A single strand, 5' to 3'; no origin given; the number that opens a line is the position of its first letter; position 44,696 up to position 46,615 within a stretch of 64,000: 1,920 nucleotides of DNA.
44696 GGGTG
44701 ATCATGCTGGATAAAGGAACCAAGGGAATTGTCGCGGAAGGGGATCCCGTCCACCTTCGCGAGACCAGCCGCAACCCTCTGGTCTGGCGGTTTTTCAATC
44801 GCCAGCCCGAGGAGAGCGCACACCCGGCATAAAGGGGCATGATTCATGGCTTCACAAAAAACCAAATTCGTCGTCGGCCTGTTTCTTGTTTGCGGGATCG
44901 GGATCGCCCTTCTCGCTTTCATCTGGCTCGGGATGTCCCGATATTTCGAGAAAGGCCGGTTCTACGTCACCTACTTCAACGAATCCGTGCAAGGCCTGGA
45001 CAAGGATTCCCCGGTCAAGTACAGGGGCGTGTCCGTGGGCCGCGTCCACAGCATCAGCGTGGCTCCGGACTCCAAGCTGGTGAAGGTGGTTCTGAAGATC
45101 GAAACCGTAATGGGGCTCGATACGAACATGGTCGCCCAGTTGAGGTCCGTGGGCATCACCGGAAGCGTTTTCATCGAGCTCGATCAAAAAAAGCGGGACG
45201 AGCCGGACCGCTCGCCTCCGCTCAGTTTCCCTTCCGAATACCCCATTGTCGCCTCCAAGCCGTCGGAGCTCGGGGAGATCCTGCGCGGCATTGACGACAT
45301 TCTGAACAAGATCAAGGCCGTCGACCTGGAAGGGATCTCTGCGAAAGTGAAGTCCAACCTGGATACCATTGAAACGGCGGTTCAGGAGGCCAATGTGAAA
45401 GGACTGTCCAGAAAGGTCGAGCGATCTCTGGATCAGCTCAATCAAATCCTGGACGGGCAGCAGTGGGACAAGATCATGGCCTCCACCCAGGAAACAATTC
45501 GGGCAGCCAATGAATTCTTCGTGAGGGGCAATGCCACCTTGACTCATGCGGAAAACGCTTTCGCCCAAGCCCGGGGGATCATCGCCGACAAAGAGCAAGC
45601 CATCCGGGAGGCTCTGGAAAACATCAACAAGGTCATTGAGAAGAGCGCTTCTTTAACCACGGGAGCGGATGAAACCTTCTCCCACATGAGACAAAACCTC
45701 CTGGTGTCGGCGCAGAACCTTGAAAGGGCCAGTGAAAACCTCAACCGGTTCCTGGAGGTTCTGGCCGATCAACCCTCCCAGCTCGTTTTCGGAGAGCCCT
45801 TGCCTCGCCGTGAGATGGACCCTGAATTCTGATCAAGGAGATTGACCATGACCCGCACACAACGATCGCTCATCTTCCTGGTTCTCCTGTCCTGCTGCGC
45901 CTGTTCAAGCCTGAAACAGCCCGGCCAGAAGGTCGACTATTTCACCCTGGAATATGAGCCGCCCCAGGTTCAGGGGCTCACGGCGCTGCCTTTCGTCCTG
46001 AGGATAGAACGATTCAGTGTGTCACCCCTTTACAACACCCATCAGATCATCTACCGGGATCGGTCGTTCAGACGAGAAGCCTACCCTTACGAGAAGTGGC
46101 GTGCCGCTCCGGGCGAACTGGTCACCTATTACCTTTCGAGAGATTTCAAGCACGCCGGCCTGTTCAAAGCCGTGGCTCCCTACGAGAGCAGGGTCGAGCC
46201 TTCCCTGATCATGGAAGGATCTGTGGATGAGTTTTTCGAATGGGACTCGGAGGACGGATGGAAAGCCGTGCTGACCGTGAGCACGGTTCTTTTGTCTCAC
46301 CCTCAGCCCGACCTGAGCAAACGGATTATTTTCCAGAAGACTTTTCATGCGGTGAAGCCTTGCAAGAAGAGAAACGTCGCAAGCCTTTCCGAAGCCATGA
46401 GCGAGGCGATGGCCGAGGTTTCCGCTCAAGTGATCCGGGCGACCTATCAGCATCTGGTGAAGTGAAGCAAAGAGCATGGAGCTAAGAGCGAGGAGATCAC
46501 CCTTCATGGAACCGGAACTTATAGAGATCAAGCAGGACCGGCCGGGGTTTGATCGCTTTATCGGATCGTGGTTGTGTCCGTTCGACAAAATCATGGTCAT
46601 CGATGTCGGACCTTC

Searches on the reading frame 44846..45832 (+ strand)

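Call 53: search_protein_families(library=pfam, proteins=[window:44846-45832:+], max_evalue=0.00001)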
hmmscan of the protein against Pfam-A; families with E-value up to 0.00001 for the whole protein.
window:44846-45832:+ (328 aa): 1 family
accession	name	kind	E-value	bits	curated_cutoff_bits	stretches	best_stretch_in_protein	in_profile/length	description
PF02470.25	MlaD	-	1e-15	58.2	25.1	1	37-114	2-80/81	MlaD protein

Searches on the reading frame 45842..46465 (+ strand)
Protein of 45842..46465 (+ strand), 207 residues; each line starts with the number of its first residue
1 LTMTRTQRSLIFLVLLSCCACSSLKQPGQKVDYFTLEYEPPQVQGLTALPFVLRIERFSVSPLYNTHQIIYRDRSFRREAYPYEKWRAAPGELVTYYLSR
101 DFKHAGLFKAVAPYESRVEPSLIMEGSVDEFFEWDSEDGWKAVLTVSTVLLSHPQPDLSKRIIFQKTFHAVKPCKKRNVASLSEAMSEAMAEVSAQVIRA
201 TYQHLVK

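Call 54: search_protein_families(library=pfam, proteins=[window:45842-46465:+], max_evalue=0.00001)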
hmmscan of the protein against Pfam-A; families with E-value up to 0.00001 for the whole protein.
window:45842-46465:+ (207 aa): 1 family
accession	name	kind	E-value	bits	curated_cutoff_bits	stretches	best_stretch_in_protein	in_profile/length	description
PF03886.18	ABC_trans_aux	-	1.8e-09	37.9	26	1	35-197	2-160/161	ABC-type transport auxiliary lipoprotein component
